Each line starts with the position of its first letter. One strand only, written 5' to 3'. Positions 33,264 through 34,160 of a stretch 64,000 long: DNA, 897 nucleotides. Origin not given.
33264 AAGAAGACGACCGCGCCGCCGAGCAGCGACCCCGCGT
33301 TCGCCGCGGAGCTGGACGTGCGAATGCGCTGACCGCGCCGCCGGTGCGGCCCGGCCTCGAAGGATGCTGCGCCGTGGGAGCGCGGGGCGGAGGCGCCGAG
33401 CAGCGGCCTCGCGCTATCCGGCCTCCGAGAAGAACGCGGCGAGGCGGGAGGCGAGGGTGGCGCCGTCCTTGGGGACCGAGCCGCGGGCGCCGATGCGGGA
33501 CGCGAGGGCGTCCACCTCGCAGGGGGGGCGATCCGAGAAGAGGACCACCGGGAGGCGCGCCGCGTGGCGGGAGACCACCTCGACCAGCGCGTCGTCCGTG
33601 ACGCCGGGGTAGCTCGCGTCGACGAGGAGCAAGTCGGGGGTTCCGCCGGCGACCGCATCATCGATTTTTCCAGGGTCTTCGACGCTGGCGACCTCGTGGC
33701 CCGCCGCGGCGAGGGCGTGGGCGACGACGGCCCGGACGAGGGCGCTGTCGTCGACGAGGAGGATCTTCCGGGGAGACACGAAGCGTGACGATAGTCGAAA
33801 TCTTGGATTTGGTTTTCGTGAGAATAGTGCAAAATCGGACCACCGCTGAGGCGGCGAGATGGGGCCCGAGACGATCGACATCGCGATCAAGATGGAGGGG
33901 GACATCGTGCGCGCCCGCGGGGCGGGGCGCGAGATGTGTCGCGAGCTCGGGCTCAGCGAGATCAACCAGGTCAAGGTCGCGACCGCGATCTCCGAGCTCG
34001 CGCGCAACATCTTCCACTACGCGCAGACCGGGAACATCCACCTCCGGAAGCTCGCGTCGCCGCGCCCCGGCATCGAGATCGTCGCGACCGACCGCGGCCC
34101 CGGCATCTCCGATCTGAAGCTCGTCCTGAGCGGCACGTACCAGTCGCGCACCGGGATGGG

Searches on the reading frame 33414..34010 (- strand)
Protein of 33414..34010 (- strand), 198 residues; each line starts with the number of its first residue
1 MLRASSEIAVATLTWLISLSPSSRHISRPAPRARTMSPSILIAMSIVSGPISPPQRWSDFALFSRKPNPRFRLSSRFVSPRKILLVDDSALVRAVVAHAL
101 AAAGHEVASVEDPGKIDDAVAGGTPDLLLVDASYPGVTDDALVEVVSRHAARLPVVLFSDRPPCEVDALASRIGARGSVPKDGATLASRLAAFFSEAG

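Call 40: search_protein_families(library=pfam, proteins=[window:33414-34010:-], max_evalue=0.0001)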
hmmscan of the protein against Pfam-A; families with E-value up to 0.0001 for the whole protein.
window:33414-34010:- (198 aa): 1 family
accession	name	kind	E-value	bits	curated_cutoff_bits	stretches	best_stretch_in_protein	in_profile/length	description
PF00072.30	Response_reg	-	6.9e-09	36.3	30.2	1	83-182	1-100/111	Response regulator receiver domain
